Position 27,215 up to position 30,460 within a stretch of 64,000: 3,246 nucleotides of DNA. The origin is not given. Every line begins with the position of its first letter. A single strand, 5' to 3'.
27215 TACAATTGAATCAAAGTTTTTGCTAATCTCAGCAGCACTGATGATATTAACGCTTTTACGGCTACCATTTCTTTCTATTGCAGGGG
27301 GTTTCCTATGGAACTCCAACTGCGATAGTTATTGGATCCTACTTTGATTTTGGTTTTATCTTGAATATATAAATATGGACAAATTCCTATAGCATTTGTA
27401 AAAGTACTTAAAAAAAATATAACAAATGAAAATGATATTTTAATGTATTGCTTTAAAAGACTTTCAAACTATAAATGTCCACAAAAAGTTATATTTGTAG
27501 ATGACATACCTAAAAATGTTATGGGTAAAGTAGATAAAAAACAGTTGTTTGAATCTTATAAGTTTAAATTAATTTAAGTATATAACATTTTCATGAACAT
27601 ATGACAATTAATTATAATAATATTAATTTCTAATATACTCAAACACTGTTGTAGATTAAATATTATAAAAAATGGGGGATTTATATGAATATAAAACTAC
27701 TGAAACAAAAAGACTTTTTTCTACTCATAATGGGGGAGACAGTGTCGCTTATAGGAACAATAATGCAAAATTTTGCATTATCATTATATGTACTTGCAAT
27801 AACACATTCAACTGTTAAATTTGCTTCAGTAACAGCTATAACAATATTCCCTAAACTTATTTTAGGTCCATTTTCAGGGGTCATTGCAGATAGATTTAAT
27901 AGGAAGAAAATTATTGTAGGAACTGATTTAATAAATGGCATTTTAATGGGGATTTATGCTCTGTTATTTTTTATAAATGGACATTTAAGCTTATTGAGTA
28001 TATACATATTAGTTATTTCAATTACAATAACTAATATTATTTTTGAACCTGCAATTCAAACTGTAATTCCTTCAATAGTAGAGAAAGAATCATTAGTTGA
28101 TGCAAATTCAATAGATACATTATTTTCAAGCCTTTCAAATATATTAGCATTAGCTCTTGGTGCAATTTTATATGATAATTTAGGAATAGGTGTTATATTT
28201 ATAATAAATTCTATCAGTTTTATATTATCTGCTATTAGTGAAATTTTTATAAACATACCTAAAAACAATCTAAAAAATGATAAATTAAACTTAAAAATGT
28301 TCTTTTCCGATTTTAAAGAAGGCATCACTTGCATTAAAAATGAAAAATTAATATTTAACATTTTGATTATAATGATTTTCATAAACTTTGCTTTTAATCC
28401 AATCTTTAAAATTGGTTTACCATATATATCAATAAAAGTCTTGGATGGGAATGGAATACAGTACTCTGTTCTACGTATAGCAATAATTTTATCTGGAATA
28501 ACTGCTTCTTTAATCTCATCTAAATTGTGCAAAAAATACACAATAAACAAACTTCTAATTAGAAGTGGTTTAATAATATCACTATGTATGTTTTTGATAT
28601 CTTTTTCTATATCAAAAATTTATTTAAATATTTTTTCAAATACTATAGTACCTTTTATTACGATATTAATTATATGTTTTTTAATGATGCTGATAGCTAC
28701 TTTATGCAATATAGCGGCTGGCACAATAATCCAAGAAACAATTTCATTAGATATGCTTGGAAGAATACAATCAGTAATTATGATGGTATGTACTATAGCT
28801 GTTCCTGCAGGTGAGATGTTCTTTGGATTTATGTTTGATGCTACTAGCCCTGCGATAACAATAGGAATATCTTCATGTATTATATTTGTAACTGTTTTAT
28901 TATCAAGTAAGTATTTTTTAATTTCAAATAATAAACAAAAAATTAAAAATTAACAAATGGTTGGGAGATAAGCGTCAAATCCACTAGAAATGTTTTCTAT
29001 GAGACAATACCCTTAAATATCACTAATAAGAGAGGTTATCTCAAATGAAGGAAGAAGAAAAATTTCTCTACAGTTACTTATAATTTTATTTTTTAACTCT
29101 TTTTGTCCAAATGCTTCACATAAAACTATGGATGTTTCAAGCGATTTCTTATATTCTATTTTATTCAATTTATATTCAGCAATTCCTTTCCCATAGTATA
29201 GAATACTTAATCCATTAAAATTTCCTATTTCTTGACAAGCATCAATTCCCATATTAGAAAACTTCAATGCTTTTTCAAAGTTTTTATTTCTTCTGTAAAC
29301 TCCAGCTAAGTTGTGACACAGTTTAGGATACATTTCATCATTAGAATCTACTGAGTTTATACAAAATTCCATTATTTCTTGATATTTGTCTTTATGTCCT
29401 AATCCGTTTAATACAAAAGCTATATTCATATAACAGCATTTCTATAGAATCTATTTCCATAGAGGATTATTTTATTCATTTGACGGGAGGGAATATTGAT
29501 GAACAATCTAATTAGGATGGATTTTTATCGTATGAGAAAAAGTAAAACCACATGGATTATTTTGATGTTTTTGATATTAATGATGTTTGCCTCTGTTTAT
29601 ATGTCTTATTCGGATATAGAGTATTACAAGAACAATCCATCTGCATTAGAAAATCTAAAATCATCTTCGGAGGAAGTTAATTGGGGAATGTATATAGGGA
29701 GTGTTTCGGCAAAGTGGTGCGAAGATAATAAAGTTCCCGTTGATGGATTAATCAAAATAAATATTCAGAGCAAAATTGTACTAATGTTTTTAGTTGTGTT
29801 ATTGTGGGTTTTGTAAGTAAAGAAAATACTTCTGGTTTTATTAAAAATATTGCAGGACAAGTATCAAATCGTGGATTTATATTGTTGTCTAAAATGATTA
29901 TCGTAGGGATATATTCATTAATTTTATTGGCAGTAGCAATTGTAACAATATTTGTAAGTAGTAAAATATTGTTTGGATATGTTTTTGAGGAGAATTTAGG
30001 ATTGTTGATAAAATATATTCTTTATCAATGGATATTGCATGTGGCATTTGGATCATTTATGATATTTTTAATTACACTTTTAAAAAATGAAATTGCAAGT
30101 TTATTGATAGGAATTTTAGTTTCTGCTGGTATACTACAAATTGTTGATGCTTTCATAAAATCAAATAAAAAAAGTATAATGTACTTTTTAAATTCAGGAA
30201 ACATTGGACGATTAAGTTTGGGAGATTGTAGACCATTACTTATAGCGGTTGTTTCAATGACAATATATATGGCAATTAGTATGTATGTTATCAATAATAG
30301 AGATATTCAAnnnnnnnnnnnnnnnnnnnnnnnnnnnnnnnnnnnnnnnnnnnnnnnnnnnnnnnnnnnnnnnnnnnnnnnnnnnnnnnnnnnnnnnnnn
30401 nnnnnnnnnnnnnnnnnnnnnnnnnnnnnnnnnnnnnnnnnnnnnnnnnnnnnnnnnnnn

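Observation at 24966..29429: Reconstructable peptide-led biosynthetic operon: small peptide + BtrH-like enzyme + AMP ligase + MFS + TPR regulator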

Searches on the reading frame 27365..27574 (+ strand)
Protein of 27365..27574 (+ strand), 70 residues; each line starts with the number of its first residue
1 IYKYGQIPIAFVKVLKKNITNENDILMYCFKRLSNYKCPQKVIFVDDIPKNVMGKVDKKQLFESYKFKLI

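Call 8: search_protein_families(library=pfam, proteins=[window:27365-27574:+], max_evalue=0.1)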
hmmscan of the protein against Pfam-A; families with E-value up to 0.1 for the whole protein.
seq(70 aa): 1 family
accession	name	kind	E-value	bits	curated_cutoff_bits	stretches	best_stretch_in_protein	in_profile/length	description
PF13193.12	AMP-binding_C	-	3.2e-09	38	24.5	1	4-55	25-76/76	AMP-binding enzyme C-terminal domain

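Call 9: search_protein_families(library=ncbifam, proteins=[window:27365-27574:+], max_evalue=0.1)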
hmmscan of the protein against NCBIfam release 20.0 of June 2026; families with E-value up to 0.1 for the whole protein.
seq(70 aa): 63 families (the best 25 are shown)
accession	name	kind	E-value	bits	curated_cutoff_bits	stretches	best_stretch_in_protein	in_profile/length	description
NF004837.0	PRK06187.1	subfamily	1.7e-13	49.7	476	1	3-66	460-523/531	long-chain-fatty-acid--CoA ligase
NF005307.0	PRK06839.1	equivalog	1.4e-12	47.1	748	1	3-65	431-493/496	o-succinylbenzoate--CoA ligase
NF005702.0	PRK07514.1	subfamily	3.8e-12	45.3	558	1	4-66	439-501/506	malonyl-CoA synthase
NF002966.0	PRK03640.1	equivalog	5e-12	45.2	556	1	3-64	420-479/483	o-succinylbenzoate--CoA ligase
NF006182.0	PRK08316.1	subfamily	1.2e-11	43.8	663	1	10-66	462-518/523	fatty acyl-CoA synthetase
NF006020.0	PRK08162.1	subfamily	2.2e-11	42.8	677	1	3-65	477-538/545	acyl-CoA synthetase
NF009233.0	PRK12583.1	subfamily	1.2e-10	40.5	832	1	3-63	488-548/558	fatty acid CoA ligase family protein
NF005801.1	PRK07656.1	equivalog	2.2e-09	36.5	657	1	4-61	442-499/500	FadD3 family acyl-CoA ligase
NF004822.0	PRK06178.1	equivalog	6.1e-09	35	782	1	4-65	507-567/571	acyl-CoA synthetase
NF005858.0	PRK07787.1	subfamily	1.2e-08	33.8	575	1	5-62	414-469/471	acyl-CoA synthetase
NF005859.1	PRK07788.1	exception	1.6e-08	33.5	875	1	4-63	497-556/560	long-chain-fatty-acid--CoA ligase FadD2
NF005676.0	PRK07470.1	equivalog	2.7e-08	32.9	774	1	3-63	467-527/544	acyl-CoA synthetase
NF005463.0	PRK07059.1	subfamily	2.7e-08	32.7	869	1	11-63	503-554/557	long-chain-fatty-acid--CoA ligase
TIGR01923.1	menE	equivalog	4.2e-08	32.5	330.15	1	3-61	386-442/442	o-succinylbenzoate--CoA ligase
NF006523.0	PRK08974.1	equivalog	4.2e-08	31.8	884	1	14-65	502-553/561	long-chain-fatty-acid--CoA ligase FadD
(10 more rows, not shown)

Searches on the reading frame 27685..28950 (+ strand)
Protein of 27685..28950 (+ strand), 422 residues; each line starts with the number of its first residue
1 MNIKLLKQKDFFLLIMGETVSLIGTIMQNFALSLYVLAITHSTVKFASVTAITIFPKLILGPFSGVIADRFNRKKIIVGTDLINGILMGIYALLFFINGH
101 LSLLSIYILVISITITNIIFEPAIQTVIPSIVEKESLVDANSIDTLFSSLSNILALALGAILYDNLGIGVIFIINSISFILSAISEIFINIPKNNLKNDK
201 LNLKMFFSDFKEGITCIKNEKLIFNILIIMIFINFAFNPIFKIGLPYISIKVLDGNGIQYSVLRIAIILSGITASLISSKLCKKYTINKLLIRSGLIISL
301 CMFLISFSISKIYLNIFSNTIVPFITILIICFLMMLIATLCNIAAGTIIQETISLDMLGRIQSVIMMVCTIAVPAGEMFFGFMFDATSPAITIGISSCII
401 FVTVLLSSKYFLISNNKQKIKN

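Call 8: search_protein_families(library=pfam, proteins=[window:27685-28950:+], max_evalue=0.1)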
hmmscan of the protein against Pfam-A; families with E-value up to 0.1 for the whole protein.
window:27685-28950:+ (422 aa): 3 families
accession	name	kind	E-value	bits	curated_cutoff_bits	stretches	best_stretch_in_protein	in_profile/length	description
PF07690.21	MFS_1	-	9e-25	87.7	33.4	1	17-374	4-344/347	Major Facilitator Superfamily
PF05977.19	MFS_3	-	1.4e-24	86.9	27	1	6-412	7-395/524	Transmembrane secretion effector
PF13347.12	MFS_2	-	0.024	13.6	27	1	5-150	220-361/427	MFS/sugar transport protein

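Call 9: search_protein_families(library=ncbifam, proteins=[window:27685-28950:+], max_evalue=0.1)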
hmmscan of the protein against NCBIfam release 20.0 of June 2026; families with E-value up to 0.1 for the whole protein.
window:27685-28950:+ (422 aa): 10 families
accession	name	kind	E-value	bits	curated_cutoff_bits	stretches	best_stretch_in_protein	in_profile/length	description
TIGR00900.1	2A0121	subfamily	2.6e-62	211.3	319.6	1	11-386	1-362/364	H+ Antiporter protein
NF000245.1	macrolide_MefA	exception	3.9e-30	105.2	675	1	9-397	9-383/405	macrolide efflux MFS transporter Mef(A)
NF000051.1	macrolide_MefB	exception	9.1e-26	90.7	800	1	8-385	8-370/409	macrolide efflux MFS transporter Mef(B)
NF007792.0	PRK10489.1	equivalog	2.5e-24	86.1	324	1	2-406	9-394/419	enterobactin transporter EntS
NF000154.1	macrolide_MefEN2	exception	8.3e-20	71.4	800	1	15-404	12-385/401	macrolide efflux MFS transporter Mef(En2)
NF000246.1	macrolide_MefC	exception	1.4e-15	57.3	870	1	9-413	8-399/407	macrolide efflux MFS transporter Mef(C)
NF012178.0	tet_MFS_V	exception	1.2e-12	47.7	640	1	7-376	6-363/409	tetracycline efflux MFS transporter Tet(V)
NF006386.0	PRK08633.1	equivalog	4e-12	44.7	1221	1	25-165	30-165/1147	acyl-[ACP]--phospholipid O-acyltransferase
TIGR00880.1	2_A_01_02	superfamily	6.5e-11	42.5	131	1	58-189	12-137/141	multidrug resistance protein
NF041056.1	ryptide_ex_MFS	equivalog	0.037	13.1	575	1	13-420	7-391/392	ryptide export MFS transporter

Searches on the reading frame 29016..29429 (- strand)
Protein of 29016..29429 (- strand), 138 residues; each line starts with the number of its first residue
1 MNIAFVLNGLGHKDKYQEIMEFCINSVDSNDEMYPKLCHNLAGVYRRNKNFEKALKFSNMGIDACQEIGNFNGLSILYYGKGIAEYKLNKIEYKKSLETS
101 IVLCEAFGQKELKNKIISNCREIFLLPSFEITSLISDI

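Call 8: search_protein_families(library=pfam, proteins=[window:29016-29429:-], max_evalue=0.1)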
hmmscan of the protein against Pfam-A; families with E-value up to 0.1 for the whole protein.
window:29016-29429:- (138 aa): 9 families
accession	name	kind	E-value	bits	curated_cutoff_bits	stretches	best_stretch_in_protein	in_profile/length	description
PF13424.12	TPR_12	-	0.00045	20.8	30.1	1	39-90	7-60/77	Tetratricopeptide repeat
PF00515.34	TPR_1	-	0.00051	20.2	27.8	0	36-56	2-22/34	Tetratricopeptide repeat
PF18768.7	RNPP_C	-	0.00095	19.2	26.5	1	16-94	102-182/213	RNPP family C-terminal domain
PF07719.23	TPR_2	-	0.0025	18.3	27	1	35-56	1-22/34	Tetratricopeptide repeat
PF22883.1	Consortin_N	-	0.004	17.5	27.7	1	32-57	3-28/52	Consortin, N-terminal domain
PF02854.25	MIF4G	-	0.037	14.2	30.8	1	33-124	51-127/203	MIF4G domain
PF13181.12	TPR_8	-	0.092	13.4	25.7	0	36-57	2-23/34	Tetratricopeptide repeat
PF13374.12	TPR_10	-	0.095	13.2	27.5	0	38-56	5-23/42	Tetratricopeptide repeat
PF09768.15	Peptidase_M76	-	0.098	12.9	25.2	0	20-68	55-100/170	Peptidase M76 family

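Call 9: search_protein_families(library=ncbifam, proteins=[window:29016-29429:-], max_evalue=0.1)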
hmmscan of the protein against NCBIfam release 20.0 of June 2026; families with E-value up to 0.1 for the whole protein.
window:29016-29429:- (138 aa): 0 families

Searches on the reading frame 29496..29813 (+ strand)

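Call 87: search_protein_families(library=pfam, proteins=[window:29496-29813:+], max_evalue=0.01)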
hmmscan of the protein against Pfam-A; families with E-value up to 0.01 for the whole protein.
window:29496-29813:+ (106 aa): 1 family
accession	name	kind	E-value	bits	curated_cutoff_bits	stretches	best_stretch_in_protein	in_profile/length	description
PF12679.13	ABC2_membrane_2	-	0.00033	20.4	27.2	1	4-58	2-58/283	ABC-2 family transporter protein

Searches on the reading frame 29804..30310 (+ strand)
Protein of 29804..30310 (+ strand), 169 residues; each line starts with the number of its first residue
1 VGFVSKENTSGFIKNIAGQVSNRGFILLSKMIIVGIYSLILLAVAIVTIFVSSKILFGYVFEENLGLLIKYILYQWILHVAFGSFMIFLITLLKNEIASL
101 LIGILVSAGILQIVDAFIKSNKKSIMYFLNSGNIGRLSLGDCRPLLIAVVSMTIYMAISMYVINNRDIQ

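Call 87: search_protein_families(library=pfam, proteins=[window:29804-30310:+], max_evalue=0.01)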
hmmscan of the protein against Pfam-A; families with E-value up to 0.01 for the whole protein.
window:29804-30310:+ (169 aa): 1 family
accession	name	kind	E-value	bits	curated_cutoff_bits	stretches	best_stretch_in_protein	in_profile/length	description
PF12730.13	ABC2_membrane_4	-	7.5e-05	23.2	27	1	5-105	73-174/179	ABC-2 family transporter protein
